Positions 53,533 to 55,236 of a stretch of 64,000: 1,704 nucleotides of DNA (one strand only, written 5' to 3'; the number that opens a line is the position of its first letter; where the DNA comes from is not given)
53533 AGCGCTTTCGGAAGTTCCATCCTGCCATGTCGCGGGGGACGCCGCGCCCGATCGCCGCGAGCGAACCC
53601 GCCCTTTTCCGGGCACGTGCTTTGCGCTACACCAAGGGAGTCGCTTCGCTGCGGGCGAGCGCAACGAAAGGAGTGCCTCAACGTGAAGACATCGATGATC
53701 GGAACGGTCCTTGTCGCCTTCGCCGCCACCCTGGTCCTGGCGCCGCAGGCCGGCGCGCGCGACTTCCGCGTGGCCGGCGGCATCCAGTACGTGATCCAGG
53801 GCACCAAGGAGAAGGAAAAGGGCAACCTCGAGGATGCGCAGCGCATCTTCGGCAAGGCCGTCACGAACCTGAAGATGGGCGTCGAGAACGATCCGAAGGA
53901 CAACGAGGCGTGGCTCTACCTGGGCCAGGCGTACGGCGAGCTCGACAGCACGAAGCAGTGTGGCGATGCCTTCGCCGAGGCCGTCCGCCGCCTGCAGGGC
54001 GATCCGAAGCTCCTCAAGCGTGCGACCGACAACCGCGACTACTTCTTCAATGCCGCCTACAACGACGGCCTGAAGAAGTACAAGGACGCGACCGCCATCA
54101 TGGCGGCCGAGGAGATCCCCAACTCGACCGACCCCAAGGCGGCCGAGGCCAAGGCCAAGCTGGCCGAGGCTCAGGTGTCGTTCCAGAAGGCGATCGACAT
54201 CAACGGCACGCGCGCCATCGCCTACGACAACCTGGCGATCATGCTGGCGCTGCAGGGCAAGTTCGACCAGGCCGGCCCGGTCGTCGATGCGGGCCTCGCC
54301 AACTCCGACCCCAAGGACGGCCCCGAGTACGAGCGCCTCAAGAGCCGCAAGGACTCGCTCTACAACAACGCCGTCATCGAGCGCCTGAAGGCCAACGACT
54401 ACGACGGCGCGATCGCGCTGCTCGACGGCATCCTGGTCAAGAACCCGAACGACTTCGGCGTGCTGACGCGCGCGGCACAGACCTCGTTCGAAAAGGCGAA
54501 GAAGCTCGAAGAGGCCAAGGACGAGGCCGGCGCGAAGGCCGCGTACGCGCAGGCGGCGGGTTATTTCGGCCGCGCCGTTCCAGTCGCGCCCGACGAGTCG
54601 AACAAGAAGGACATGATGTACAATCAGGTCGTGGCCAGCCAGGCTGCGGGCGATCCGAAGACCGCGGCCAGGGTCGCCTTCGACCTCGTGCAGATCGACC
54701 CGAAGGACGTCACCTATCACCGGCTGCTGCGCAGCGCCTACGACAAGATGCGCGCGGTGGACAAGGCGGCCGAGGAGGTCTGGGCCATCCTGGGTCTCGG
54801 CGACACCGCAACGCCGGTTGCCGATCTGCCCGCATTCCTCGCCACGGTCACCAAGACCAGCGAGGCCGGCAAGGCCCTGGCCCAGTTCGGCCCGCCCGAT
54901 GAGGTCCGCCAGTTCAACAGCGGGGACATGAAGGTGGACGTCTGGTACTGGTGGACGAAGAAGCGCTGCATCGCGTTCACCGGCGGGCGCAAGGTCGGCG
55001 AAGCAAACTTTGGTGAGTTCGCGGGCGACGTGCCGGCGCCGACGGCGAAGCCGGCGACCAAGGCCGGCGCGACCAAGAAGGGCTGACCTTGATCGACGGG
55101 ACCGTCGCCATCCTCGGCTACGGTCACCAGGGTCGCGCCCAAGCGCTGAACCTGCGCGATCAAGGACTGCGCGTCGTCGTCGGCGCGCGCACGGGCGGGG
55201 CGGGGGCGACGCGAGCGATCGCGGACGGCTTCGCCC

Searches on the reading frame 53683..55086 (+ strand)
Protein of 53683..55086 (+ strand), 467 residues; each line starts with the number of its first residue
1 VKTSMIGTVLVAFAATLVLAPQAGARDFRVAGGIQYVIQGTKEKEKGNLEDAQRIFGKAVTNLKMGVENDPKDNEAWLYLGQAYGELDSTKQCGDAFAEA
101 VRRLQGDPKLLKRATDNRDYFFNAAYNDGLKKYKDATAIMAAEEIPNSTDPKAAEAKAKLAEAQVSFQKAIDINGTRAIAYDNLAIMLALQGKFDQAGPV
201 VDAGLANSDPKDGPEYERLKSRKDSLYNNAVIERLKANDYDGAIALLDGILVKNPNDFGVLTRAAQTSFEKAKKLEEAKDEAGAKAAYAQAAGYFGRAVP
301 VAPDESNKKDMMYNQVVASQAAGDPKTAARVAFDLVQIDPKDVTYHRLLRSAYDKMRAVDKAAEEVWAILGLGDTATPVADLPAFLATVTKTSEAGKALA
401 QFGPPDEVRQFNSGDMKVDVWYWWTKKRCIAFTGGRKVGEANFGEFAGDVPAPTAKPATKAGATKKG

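Call 83: search_protein_families(library=pfam, proteins=[window:53683-55086:+], max_evalue=1e-8)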
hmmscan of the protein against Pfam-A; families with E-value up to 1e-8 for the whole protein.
window:53683-55086:+ (467 aa): 3 families
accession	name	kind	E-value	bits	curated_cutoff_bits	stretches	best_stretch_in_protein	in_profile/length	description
PF14559.12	TPR_19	-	2.4e-10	41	25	0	235-280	2-46/68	Tetratricopeptide repeat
PF13428.12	TPR_14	-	6.7e-10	39.1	23.5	0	235-266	12-43/44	Tetratricopeptide repeat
PF13431.12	TPR_17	-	1.7e-09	37.6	24.4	0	167-197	2-32/34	Tetratricopeptide repeat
